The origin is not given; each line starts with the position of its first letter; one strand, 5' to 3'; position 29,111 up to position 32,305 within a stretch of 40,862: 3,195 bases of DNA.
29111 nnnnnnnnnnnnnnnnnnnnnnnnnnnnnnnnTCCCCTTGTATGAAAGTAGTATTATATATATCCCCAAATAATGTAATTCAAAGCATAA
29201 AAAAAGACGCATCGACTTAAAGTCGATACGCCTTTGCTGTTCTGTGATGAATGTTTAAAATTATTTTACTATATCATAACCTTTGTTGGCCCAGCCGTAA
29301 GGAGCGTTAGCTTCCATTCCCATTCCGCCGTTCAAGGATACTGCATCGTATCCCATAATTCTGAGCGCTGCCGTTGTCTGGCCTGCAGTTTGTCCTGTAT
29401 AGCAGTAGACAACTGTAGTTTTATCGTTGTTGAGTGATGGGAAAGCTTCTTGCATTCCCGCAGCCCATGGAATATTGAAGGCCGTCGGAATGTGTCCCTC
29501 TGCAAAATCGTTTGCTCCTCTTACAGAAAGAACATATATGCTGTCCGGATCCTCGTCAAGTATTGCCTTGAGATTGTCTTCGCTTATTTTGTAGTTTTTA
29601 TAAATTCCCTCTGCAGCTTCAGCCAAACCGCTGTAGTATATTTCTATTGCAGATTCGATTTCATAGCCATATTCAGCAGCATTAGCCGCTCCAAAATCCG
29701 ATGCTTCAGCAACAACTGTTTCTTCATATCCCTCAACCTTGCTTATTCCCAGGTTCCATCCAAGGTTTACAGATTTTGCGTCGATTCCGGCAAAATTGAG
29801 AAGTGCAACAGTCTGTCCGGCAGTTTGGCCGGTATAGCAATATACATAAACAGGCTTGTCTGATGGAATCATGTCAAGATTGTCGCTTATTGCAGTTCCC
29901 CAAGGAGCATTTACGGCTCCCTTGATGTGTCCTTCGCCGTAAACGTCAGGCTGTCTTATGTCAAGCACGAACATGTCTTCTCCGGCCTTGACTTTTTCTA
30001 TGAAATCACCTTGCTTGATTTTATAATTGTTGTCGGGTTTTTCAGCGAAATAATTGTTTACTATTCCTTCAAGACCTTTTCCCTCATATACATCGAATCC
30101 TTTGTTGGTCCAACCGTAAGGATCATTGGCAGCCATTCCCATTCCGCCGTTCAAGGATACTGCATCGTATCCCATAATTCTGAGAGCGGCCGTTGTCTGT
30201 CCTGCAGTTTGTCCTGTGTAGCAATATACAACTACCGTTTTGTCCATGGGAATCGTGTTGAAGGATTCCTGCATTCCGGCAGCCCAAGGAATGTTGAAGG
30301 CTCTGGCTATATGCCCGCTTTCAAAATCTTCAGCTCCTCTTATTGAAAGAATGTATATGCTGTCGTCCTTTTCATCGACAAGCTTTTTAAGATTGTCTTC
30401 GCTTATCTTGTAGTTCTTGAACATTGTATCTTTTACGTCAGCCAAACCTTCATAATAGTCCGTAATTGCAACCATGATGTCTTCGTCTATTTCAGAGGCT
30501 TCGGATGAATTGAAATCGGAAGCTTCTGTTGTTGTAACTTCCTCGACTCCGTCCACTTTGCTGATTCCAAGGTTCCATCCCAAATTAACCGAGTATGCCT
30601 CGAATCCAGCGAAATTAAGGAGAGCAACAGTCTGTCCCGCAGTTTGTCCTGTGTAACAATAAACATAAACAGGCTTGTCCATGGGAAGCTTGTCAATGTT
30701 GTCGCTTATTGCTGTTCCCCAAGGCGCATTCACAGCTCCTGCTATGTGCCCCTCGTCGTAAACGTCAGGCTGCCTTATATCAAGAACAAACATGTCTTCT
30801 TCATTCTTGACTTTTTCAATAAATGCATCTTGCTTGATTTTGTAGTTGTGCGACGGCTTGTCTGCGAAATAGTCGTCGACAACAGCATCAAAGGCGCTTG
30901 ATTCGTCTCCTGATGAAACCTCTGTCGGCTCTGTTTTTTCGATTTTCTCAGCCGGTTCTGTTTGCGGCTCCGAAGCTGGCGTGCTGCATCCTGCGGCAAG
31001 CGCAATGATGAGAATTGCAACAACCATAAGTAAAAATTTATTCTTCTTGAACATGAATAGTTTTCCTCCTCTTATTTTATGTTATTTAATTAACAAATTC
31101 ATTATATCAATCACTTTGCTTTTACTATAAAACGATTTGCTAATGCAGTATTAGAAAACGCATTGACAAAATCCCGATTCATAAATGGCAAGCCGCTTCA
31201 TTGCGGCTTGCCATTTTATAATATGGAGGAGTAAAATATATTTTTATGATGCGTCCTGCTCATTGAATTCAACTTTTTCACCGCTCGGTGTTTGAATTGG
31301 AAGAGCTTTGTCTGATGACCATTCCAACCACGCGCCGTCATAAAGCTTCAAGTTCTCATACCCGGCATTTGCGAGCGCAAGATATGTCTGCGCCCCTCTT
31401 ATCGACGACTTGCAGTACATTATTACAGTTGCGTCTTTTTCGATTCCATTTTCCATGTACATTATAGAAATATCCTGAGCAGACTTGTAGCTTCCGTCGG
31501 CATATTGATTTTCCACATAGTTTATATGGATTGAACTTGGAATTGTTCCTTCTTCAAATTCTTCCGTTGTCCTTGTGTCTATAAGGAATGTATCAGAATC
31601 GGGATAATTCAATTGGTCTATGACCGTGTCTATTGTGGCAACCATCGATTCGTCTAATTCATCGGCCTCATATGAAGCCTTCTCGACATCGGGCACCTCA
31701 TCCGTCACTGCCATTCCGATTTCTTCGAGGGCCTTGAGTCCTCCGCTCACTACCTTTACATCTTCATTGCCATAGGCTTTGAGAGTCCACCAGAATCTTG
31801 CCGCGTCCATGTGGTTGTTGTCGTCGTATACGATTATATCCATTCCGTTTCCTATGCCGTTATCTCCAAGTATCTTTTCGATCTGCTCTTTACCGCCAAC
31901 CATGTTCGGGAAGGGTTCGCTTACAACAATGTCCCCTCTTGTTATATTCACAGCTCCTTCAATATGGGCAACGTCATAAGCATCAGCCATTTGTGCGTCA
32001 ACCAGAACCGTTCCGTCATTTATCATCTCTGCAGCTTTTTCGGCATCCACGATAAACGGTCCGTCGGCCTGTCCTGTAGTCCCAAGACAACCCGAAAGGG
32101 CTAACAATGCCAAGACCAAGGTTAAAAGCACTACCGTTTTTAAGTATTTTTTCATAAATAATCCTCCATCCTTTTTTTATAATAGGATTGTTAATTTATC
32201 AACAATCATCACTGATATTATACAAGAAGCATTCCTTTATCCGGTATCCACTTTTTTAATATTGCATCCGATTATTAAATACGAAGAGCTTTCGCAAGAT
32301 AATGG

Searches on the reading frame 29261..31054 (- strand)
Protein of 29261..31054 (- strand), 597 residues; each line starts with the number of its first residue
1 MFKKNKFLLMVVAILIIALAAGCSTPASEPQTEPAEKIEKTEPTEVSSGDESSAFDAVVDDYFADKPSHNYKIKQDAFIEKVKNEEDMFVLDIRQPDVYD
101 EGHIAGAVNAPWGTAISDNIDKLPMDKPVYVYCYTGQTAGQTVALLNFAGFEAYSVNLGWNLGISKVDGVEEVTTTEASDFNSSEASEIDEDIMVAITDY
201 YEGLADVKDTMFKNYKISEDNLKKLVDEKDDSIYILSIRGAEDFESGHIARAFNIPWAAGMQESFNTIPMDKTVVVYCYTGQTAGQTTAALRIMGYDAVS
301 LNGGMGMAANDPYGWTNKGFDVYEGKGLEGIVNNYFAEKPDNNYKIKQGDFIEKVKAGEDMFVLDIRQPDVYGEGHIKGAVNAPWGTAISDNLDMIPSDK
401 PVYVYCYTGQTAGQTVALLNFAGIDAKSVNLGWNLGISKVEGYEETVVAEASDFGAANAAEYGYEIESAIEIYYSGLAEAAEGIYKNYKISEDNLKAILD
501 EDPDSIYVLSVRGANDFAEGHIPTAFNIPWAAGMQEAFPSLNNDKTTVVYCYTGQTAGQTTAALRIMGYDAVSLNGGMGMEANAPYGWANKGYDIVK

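Call 29: search_protein_families(library=pfam, proteins=[window:29261-31054:-], max_evalue=0.0001)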
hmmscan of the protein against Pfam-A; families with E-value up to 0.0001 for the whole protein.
window:29261-31054:- (597 aa): 2 families
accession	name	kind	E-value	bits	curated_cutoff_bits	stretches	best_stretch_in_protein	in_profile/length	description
PF00581.25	Rhodanese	-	3.8e-57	191.5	22.2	4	493-578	3-96/102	Rhodanese-like domain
PF24259.1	DUF7460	-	2.4e-06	28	27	0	294-316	22-44/51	Domain of unknown function (DUF7460)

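Call 39: search_protein_families(library=ncbifam, proteins=[window:29261-31054:-], max_evalue=0.00001)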
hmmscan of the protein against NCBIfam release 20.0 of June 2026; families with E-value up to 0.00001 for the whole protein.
window:29261-31054:- (597 aa): 16 families
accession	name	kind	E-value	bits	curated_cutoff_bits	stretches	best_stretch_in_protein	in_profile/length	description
NF005902.0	PRK07878.1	equivalog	1e-38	133.3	647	4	477-578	276-378/392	adenylyltransferase/sulfurtransferase MoeZ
NF007627.0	PRK10287.1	equivalog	2.3e-32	111.3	102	2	234-306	22-95/104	thiosulfate sulfurtransferase PspE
NF001195.0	PRK00162.1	equivalog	9.6e-32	109.5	102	2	81-162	14-95/108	thiosulfate sulfurtransferase GlpE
NF045521.1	rhoda_near_glyco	subfamily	5.5e-30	104.1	145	1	227-327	26-120/144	rhodanese homology domain-containing protein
TIGR02981.1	phageshock_pspE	exception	2e-28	98.6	126.3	1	234-305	20-92/101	thiosulfate sulfurtransferase PspE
NF006444.0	PRK08762.1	equivalog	1.2e-24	86.7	449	1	217-306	14-105/387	molybdopterin-synthase adenylyltransferase MoeB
NF041203.1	rhodanese_LYCAU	equivalog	3.8e-20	71.8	115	0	214-304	20-112/126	rhodanese-related (seleno)protein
NF005646.0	PRK07411.1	equivalog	1e-18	67.6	633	0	483-578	277-376/390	molybdopterin-synthase adenylyltransferase MoeB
NF033833.0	rhodan_ChrE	equivalog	4e-17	62.2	120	0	260-307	48-96/108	rhodanese family chromate resistance protein ChrE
NF008750.0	PRK11784.1-2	equivalog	1.8e-16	60.2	241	0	75-111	4-39/346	tRNA 2-selenouridine(34) synthase MnmH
NF008752.0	PRK11784.1-4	equivalog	5e-15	55.2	266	0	260-304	79-124/357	tRNA 2-selenouridine(34) synthase MnmH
TIGR03167.1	tRNA_sel_U_synt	equivalog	4.7e-13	49.2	219.75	0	88-111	3-26/311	tRNA 2-selenouridine(34) synthase MnmH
TIGR04568.1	arch_SelU_Nterm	equivalog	7.9e-13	48.7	200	0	540-578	170-209/215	selenouridine synthase SelU-like subunit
NF045694.1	seleno_TsoB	exception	6.3e-12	44.4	805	0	55-112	27-86/572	rhodanese/DsbD fusion-like selenoprotein TsoB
TIGR04271.1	ThiI_C_thiazole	equivalog_domain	1e-07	31.9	70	0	78-152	19-94/101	thiazole biosynthesis protein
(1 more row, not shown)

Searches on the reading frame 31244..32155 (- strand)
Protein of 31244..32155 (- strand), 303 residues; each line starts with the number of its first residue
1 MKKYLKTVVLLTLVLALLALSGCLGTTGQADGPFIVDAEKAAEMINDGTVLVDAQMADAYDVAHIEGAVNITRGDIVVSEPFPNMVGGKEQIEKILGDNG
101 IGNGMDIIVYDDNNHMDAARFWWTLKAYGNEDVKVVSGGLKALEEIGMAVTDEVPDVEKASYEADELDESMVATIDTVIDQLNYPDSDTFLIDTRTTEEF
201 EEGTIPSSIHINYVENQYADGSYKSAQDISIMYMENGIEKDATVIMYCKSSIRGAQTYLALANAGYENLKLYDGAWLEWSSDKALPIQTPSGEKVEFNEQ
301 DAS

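Call 29: search_protein_families(library=pfam, proteins=[window:31244-32155:-], max_evalue=0.0001)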
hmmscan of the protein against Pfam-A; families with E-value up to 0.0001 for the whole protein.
window:31244-32155:- (303 aa): 1 family
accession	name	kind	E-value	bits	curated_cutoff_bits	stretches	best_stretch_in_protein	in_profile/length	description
PF00581.25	Rhodanese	-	5.3e-35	120.4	22.2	2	181-281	8-101/102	Rhodanese-like domain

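Call 39: search_protein_families(library=ncbifam, proteins=[window:31244-32155:-], max_evalue=0.00001)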
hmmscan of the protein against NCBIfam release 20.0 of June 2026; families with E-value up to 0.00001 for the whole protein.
window:31244-32155:- (303 aa): 8 families
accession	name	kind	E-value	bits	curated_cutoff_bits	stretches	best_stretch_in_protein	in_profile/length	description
NF008557.0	PRK11493.1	equivalog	2.5e-31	108.8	250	1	43-289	27-279/281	3-mercaptopyruvate sulfurtransferase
NF040901.1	SeO3_TeO2_ExtH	equivalog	1.5e-14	53.8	200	1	219-297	280-364/430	selenite/tellurite reduction operon rhodanese-like protein ExtH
NF045521.1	rhoda_near_glyco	subfamily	2.3e-11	43.7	145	1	169-283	11-112/144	rhodanese homology domain-containing protein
NF006444.0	PRK08762.1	equivalog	1.4e-10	40.4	449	1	185-292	26-119/387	molybdopterin-synthase adenylyltransferase MoeB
NF001195.0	PRK00162.1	equivalog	8.4e-08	32.5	102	0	186-282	18-99/108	thiosulfate sulfurtransferase GlpE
NF045694.1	seleno_TsoB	exception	1.3e-07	30.1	805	1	151-297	25-166/572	rhodanese/DsbD fusion-like selenoprotein TsoB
NF005646.0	PRK07411.1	equivalog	2.9e-07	29.9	633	0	163-282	274-382/390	molybdopterin-synthase adenylyltransferase MoeB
NF005902.0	PRK07878.1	equivalog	4.7e-07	29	647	0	186-281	301-383/392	adenylyltransferase/sulfurtransferase MoeZ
